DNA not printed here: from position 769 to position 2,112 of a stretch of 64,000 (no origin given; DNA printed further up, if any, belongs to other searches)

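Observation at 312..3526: Candidate RiPP-type cassette: short peptide + class-B (B12) rSAM + twitch/SPASM-like rSAM (+ apt)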

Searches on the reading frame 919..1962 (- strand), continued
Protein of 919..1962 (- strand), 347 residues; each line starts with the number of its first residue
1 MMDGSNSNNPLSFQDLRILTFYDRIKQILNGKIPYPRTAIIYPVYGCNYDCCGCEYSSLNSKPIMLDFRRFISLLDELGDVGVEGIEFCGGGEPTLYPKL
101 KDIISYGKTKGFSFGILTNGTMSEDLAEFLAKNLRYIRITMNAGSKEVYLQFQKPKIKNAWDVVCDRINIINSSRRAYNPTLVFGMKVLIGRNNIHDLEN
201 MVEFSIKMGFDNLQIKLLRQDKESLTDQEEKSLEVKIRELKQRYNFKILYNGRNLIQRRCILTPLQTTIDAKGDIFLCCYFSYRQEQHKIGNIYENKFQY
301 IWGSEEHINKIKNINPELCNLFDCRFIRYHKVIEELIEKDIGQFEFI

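Call 28: find_related_loci(query=A1, collection=genome_contigs, flank=8000)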
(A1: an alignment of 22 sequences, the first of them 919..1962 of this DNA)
Query A1 (347 aa) in genome_contigs; peptide patterns used: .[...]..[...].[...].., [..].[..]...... (x = any residue, [..] = any of these).
71 stretches matched a pattern; 47 encode a relative of the query (tblastn E <= 1e-3); 47 distinct loci.
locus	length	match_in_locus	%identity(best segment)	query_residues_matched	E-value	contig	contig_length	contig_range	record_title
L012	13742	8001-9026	43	5-347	1e-95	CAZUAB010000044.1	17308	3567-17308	MAG TPA_asm: uncultured bacterium isolate binchicken_co235_406 genome assembly, contig: NODE_8219_length_17308_cov_5.789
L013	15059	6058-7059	45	17-347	5e-95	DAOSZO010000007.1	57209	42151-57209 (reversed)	MAG TPA_asm: Smithella sp. isolate AMR_MDS_2057 NODE_448_length_57209_cov_5.797669, whole genome shotgun sequence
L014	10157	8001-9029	41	5-347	5e-87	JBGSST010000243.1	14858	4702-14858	MAG: Bdellovibrionota bacterium isolate JTS-AC389 k141_3194761, whole genome shotgun sequence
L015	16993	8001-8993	39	3-334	2e-86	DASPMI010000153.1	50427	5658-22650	MAG TPA_asm: Anaeromyxobacter sp. isolate SMAG_U12088 k141_402163, whole genome shotgun sequence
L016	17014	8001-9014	42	13-347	1e-86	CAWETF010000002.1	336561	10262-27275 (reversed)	MAG: uncultured delta proteobacterium isolate MFD01476.bin.1.246 genome assembly, contig: contig_28928, whole genome sho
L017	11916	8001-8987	41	6-334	7e-85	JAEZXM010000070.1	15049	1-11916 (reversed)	MAG: Proteobacteria bacterium isolate OH_PFB_202 k127_3505, whole genome shotgun sequence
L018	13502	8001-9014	37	13-347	2e-82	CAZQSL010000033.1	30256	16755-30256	MAG TPA_asm: uncultured bacterium isolate binchicken_co117_2 genome assembly, contig: NODE_2924_length_30256_cov_8.78944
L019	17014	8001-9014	38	17-347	2e-81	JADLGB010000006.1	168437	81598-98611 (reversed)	MAG: Candidatus Hydrogenedentota bacterium isolate SJ408 c_000000018576, whole genome shotgun sequence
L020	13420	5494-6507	39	17-347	1e-80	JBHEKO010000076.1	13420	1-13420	MAG: Candidatus Hydrogenedentales bacterium isolate bin.191 k141_4650963, whole genome shotgun sequence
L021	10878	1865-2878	38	17-347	2e-80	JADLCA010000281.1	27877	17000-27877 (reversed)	MAG: Candidatus Hydrogenedentota bacterium isolate SJ204 c_000000708944, whole genome shotgun sequence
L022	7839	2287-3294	38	17-347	2e-80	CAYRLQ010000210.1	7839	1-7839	MAG TPA_asm: uncultured Nitrospiraceae bacterium isolate binchicken_co100_346 genome assembly, contig: NODE_14995_length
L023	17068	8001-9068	36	1-347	3e-80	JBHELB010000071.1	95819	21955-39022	MAG: Candidatus Hydrogenedentales bacterium isolate bin.851 k141_2523496, whole genome shotgun sequence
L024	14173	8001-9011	39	17-347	3e-79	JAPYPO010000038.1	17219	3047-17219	MAG: Candidatus Hydrogenedentota bacterium isolate PW10.concoct.19 PW10_3866_length_17219_cov_8.867164, whole genome sho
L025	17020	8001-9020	38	15-347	1e-78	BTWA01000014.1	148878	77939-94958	MAG: Candidatus Hydrogenedentota bacterium AMX-MBFR-84 DNA, sequence14, whole genome shotgun sequence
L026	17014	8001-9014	36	17-347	1e-78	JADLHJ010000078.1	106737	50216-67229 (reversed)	MAG: Candidatus Hydrogenedentota bacterium isolate SJ475 c_000001376391, whole genome shotgun sequence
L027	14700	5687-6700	37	17-347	1e-78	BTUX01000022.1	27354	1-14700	MAG: Candidatus Hydrogenedentota bacterium AMX-MBFR-4 DNA, sequence022, whole genome shotgun sequence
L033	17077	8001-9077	37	1-347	2e-76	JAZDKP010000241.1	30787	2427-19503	MAG: Fibrobacterota bacterium isolate MEGAHIT-group-0.541 k141_21022993, whole genome shotgun sequence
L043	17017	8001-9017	33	13-347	3e-68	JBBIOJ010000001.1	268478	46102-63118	MAG: Desulfarculaceae bacterium isolate QNF170220_bin_277 NODE_35_length_268478_cov_10.203734, whole genome shotgun sequ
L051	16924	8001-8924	34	17-340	5e-55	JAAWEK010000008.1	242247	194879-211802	MAG: Lachnospiraceae bacterium isolate ABMPRH_278_1 k141_1531787, whole genome shotgun sequence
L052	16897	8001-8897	34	17-331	7e-55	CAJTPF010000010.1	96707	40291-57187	MAG TPA_asm: uncultured Lachnospiraceae bacterium isolate MGBC108656 genome assembly, contig: MGBC108656.10, whole genom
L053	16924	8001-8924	33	17-340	2e-53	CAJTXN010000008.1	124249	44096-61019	MAG TPA_asm: uncultured Lachnospiraceae bacterium isolate MGBC121271 genome assembly, contig: MGBC121271.8, whole genome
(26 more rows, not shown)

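Call 32: search_protein_families(library=pfam, proteins=[L019:6674-7246:+, L027:12123-13850:-, L053:10950-11735:+, L052:9722-10948:+, L051:11752-13650:+, L051:13666-14121:+, L051:14100-14786:+, L051:8992-9720:+, L043:9030-10298:+, L043:5908-7896:+], max_evalue=0.001)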
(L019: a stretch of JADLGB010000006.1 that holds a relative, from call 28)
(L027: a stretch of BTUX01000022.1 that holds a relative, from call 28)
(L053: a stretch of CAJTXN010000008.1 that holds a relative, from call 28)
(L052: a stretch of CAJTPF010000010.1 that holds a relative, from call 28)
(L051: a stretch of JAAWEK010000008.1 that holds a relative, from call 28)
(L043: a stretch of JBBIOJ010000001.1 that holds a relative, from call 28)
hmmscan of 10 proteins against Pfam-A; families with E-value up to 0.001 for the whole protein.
L019:6674-7246:+ (190 aa): 0 families

L027:12123-13850:- (575 aa): 6 families
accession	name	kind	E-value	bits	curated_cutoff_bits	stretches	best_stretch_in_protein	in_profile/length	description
PF13424.12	TPR_12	-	4.9e-10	39.9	30.1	1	486-551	5-72/77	Tetratricopeptide repeat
PF14559.12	TPR_19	-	1.4e-08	35.3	25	0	495-556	2-57/68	Tetratricopeptide repeat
PF13432.12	TPR_16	-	1.1e-07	32.6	32.7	0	494-555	7-62/65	Tetratricopeptide repeat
PF07719.23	TPR_2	-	2.6e-06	27.5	27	0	485-514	2-31/34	Tetratricopeptide repeat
PF13176.12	TPR_7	-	3.8e-05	23.9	27.9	0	487-519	2-34/36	Tetratricopeptide repeat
PF13428.12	TPR_14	-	4.5e-05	24.2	23.5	0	527-556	4-33/44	Tetratricopeptide repeat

L053:10950-11735:+ (261 aa): 1 family
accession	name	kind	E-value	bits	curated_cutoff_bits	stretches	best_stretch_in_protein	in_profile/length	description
PF01048.26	PNP_UDP_1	-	2.7e-35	122.3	25.1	1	2-216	1-210/233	Phosphorylase superfamily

L052:9722-10948:+ (408 aa): 0 families

L051:11752-13650:+ (632 aa): 2 families
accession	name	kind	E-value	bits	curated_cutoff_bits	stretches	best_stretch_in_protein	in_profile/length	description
PF01326.24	PPDK_N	-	8.1e-36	124.4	27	2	19-216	5-226/328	Pyruvate phosphate dikinase, AMP/ATP-binding domain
PF00391.29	PEP-utilizers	-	1.4e-13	50.7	23.1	1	558-623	1-67/72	PEP-utilising enzyme, mobile domain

L051:13666-14121:+ (151 aa): 1 family
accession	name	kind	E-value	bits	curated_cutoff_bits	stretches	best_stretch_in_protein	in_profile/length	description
PF00334.24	NDK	-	1e-30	106.8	27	1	12-139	3-135/135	Nucleoside diphosphate kinase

L051:14100-14786:+ (228 aa): 1 family
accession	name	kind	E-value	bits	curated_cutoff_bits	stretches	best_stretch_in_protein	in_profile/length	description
PF02223.23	Thymidylate_kin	-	7.2e-06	26.2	27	1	88-200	80-183/185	Thymidylate kinase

L051:8992-9720:+ (242 aa): 0 families

L043:9030-10298:+ (422 aa): 1 family
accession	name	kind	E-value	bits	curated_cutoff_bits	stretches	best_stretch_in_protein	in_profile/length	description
PF13524.12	Glyco_trans_1_2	-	1.2e-24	87.4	25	1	265-396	13-143/144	Glycosyl transferase-like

L043:5908-7896:+ (662 aa): 2 families
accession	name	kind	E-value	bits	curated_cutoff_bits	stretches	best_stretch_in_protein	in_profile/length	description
PF01973.23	MptE-like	-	5e-39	134.2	34.6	1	240-405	2-169/171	6-hydroxymethylpterin diphosphokinase MptE-like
PF20157.4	Maf_flag10_N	-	4.9e-09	36.4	23.5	1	101-159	106-161/228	Glycosyltransferase Maf N-terminal domain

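Call 44: search_protein_families(library=pfam, proteins=[L011:4538-6004:+, L011:8614-10344:-, L011:10365-11996:-, L011:1392-2015:+, L012:6219-7823:+, L012:5084-6277:+, L018:3659-5644:-, L018:2006-3631:-, L018:138-1883:-, L033:6195-8033:+], max_evalue=0.01)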
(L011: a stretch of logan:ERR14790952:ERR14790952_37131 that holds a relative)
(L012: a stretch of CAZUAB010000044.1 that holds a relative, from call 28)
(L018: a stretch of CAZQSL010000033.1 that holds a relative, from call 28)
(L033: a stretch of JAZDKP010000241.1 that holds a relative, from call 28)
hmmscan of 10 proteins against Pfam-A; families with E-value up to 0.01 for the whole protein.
L011:4538-6004:+ (488 aa): 1 family
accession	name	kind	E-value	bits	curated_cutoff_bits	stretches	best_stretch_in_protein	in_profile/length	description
PF13231.12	PMT_2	-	4e-05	24.3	26.1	1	66-200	20-157/160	Dolichyl-phosphate-mannose-protein mannosyltransferase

L011:8614-10344:- (576 aa): 0 families

L011:10365-11996:- (543 aa): 0 families

L011:1392-2015:+ (207 aa): 0 families

L012:6219-7823:+ (534 aa): 0 families

L012:5084-6277:+ (397 aa): 0 families

L018:3659-5644:- (661 aa): 2 families
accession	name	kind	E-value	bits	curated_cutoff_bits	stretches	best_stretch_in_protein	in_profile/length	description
PF00723.27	Glyco_hydro_15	-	1.3e-41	143.3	22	1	239-655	3-425/427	Glycosyl hydrolases family 15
PF19291.4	TREH_N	-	1.5e-10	41.1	23.1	1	17-90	21-92/211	Trehalase-like, N-terminal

L018:2006-3631:- (541 aa): 3 families
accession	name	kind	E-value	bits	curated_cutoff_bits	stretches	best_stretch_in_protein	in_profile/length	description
PF00004.35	AAA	-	5.7e-32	111.4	21.2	1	280-408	1-130/131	ATPase family associated with various cellular activities (AAA)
PF17862.7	AAA_lid_3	-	6.8e-07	29.2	27.2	1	443-479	4-41/45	AAA+ lid domain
PF13191.12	AAA_16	-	0.0019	19.1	32.6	0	275-377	22-132/167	AAA ATPase domain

L018:138-1883:- (581 aa): 7 families
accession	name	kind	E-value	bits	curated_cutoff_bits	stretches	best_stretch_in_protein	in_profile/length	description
PF02775.26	TPP_enzyme_C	-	1.1e-18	68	21.9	1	362-505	1-149/151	Thiamine pyrophosphate enzyme, C-terminal TPP binding domain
PF01855.24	POR_N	-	5e-12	46.5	27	1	14-175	2-171/231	Pyruvate flavodoxin/ferredoxin oxidoreductase, thiamine diP-bdg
PF12837.12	Fer4_6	-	1.5e-06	28.3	25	1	549-572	1-24/24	4Fe-4S binding domain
PF00037.32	Fer4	-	2.4e-05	24.4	21.1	1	551-572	2-23/24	4Fe-4S binding domain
PF13237.11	Fer4_10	-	3.4e-05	24.1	25.5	1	524-567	4-52/53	4Fe-4S dicluster domain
PF12797.12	Fer4_2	-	3.4e-05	24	24.5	1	550-567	3-20/22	4Fe-4S binding domain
PF12838.12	Fer4_7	-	0.0016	19.3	27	0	528-571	1-52/52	4Fe-4S dicluster domain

L033:6195-8033:+ (612 aa): 0 families

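Call 49: search_solved_structures(query=window:919-1962:-, max_evalue=0.01)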
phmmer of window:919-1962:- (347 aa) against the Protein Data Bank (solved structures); distinct sequences matched with E-value up to 0.01: 9.
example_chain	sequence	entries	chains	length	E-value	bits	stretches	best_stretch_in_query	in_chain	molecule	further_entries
7vob_C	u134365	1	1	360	5.4e-07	31.8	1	42-149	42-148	Cytosylglucuronate decarboxylase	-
7voc_C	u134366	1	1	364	5.5e-07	31.8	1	42-149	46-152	Cytosylglucuronate decarboxylase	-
2yx0_A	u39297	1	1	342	5.2e-06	28.6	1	91-197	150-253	radical sam enzyme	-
2z2u_A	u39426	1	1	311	0.00031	22.7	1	89-187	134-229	UPF0026 protein MJ0257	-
6djt_A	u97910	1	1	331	0.00035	22.6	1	89-187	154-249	S-adenosyl-L-methionine-dependent tRNA 4-demethylwyosine synthase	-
7n7i_A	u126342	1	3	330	0.00078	21.4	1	45-139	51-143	Viperin-like enzyme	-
6c8v_A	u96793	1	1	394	0.0022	19.9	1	33-215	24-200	Coenzyme PQQ synthesis protein E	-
9dfn_A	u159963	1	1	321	0.0027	19.6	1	44-138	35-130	Radical SAM core domain-containing protein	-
9dfu_A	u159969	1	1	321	0.003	19.5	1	44-138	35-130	Radical SAM core domain-containing protein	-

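Call 57: search_protein_families(library=ncbifam, proteins=[L008:5300-6004:+, L008:2022-3584:-, L006:8716-10551:-, L006:7067-8572:-, L008:3825-5258:+, L011:2005-2802:+], max_evalue=0.00001)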
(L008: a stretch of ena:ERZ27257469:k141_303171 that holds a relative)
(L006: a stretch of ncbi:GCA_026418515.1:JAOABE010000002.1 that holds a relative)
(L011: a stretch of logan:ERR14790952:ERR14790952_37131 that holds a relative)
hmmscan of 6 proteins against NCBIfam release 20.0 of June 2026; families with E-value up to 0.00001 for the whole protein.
L008:5300-6004:+ (234 aa): 8 families
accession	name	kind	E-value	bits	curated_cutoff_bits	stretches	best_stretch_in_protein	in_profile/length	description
NF007986.1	PRK10714.1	equivalog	1.4e-12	47.3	529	1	3-212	7-208/316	undecaprenyl-phosphate 4-deoxy-4-formamido-L-arabinose transferase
TIGR04182.1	glyco_TIGR04182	equivalog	9.6e-12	44.9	325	1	4-223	2-210/293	S-layer glycoprotein N-glycosyltransferase AglJ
NF010496.0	PRK13915.1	equivalog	4e-08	32.7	262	1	3-115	32-148/307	glucosyl-3-phosphoglycerate synthase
NF038302.1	EPS_HpsE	equivalog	4.4e-08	32.4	300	1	4-102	3-104/307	hormogonium polysaccharide biosynthesis glycosyltransferase HpsE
NF041875.1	EPS_EpsD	equivalog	1.1e-07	31.6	370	1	4-112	1-107/325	exopolysaccharide biosynthesis glycosyltransferase EpsD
TIGR04283.1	glyco_like_mftF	equivalog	2.3e-07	30.7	182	1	4-109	1-97/221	TIGR04283 family arsenosugar biosynthesis glycosyltransferase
NF058614.1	PPMAGASynPpgS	equivalog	4.3e-07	29.6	370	1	4-203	2-195/226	polyprenyl-phospho-N-acetylgalactosaminyl synthase PpgS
TIGR03937.1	PgaC_IcaA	equivalog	6.7e-06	25.3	422.3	1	2-106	45-147/407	poly-beta-1,6-N-acetyl-D-glucosamine synthase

L008:2022-3584:- (520 aa): 0 families

L006:8716-10551:- (611 aa): 0 families

L006:7067-8572:- (501 aa): 25 families
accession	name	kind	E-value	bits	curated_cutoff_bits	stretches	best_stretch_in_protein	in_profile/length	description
TIGR03471.1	HpnJ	equivalog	7.4e-53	180.1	577.6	1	41-395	43-391/472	hopanoid biosynthesis associated radical SAM protein HpnJ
TIGR02026.1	BchE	equivalog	1.4e-49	169.3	481.35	1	25-391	19-387/497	magnesium-protoporphyrin IX monomethyl ester anaerobic oxidative cyclase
NF050148.1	rSAM_ApyD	equivalog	3.2e-39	134.8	750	1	64-391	70-393/645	RiPP biosynthesis radical SAM protein ApyD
NF038361.1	rSAM_Sden_1168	equivalog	5.4e-37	127.6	575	1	34-393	105-475/560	Sden_1168 family B12-binding radical SAM P-methyltransferase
TIGR03975.1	rSAM_ocin_1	subfamily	1.3e-35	123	281.85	1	57-364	117-425/606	RiPP maturation radical SAM C-methyltransferase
TIGR04479.1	bcpD_PhpK_rSAM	subfamily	1.4e-32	112.7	600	1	64-370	106-410/504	PhpK family radical SAM P-methyltransferase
TIGR04013.1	B12_SAM_MJ_1487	hypoth_equivalog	3.2e-32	111.8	251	1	56-390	30-356/382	TIGR04013 family B12-binding domain/radical SAM domain-containing protein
TIGR04367.1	HpnR_B12_rSAM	equivalog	5.3e-32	111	650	1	19-391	13-373/490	hopanoid C-3 methylase HpnR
TIGR04072.2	rSAM_ladder_B12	equivalog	4e-31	108.1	360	1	25-388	15-369/443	lipid biosynthesis B12-binding/radical SAM protein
NF033070.1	rSAM_AprD4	equivalog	5e-28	98.2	500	1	173-410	173-407/456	AprD4 family radical SAM diol-dehydratase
TIGR04385.1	B12_rSAM_cofa1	equivalog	2e-27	96.5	450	1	29-368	21-363/438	B12 lower ligand biosynthesis radical SAM protein BzaD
TIGR04014.1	B12_SAM_MJ_0865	equivalog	5.9e-27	94.5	360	1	62-392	32-359/434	methyl-coenzyme M reductase glutamine C-methyltransferase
NF045585.1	rSAM_slr0320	equivalog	6.9e-24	84.2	775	1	89-371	130-411/511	photosystem II high light acclimation radical SAM protein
NF033712.0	B12_rSAM_KedN5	subfamily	8.1e-24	83.8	700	1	28-357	17-358/624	KedN5 family methylcobalamin-dependent radical SAM C-methyltransferase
NF040542.1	rSAM_RCCLKC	equivalog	2.5e-22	79.7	450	1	34-352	20-333/423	arsinothricin biosynthesis radical SAM protein ArsL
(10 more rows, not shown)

L008:3825-5258:+ (477 aa): 22 families
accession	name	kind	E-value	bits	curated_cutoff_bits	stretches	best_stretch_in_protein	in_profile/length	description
TIGR03471.1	HpnJ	equivalog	5.1e-55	187.2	577.6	1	30-448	34-441/472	hopanoid biosynthesis associated radical SAM protein HpnJ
TIGR02026.1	BchE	equivalog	5.3e-52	177.3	481.35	1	28-455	20-443/497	magnesium-protoporphyrin IX monomethyl ester anaerobic oxidative cyclase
NF050148.1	rSAM_ApyD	equivalog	3.1e-48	164.6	750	1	25-390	20-390/645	RiPP biosynthesis radical SAM protein ApyD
TIGR04367.1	HpnR_B12_rSAM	equivalog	2.4e-40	138.5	650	1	29-389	21-369/490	hopanoid C-3 methylase HpnR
TIGR04072.2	rSAM_ladder_B12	equivalog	4.9e-37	127.6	360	2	203-394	182-373/443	lipid biosynthesis B12-binding/radical SAM protein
TIGR04014.1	B12_SAM_MJ_0865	equivalog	1.3e-35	123.1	360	1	74-395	44-360/434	methyl-coenzyme M reductase glutamine C-methyltransferase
TIGR03975.1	rSAM_ocin_1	subfamily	1.1e-34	119.9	281.85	1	72-376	130-436/606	RiPP maturation radical SAM C-methyltransferase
NF038361.1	rSAM_Sden_1168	equivalog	3.1e-34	118.5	575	1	103-393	175-473/560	Sden_1168 family B12-binding radical SAM P-methyltransferase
TIGR04479.1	bcpD_PhpK_rSAM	subfamily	6.6e-34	117.1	600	1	31-370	73-409/504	PhpK family radical SAM P-methyltransferase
NF033070.1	rSAM_AprD4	equivalog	2.4e-32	112.4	500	1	144-430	143-422/456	AprD4 family radical SAM diol-dehydratase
TIGR04013.1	B12_SAM_MJ_1487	hypoth_equivalog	5.7e-30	104.4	251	1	100-391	72-355/382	TIGR04013 family B12-binding domain/radical SAM domain-containing protein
TIGR04385.1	B12_rSAM_cofa1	equivalog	2.6e-26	92.8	450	1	30-375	20-369/438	B12 lower ligand biosynthesis radical SAM protein BzaD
TIGR04295.1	B12_rSAM_oligo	hypoth_equivalog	2.7e-26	92.3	400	1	30-313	25-304/422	TIGR04295 family B12-binding domain-containing radical SAM protein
NF040546.1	rSAM_CUAEP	equivalog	9.1e-21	74.1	500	1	29-370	12-341/468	CUAEP/CCAEP-tail radical SAM (seleno)protein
TIGR04190.1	B12_SAM_Ta0216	equivalog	2e-20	72.9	500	1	30-372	37-396/554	TIGR04190 family B12-binding domain/radical SAM domain protein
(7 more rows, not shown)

L011:2005-2802:+ (265 aa): 3 families
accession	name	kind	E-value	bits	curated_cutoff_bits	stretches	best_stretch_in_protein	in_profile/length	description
NF009516.0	PRK12875.1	equivalog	1.7e-10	40.4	205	1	56-242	70-263/292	prenyltransferase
NF006088.0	PRK08238.1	equivalog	6.5e-09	35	351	1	44-142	230-328/482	UbiA family prenyltransferase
NF009523.0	PRK12884.1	equivalog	1.2e-06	27.9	269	1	33-166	31-163/279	prenyltransferase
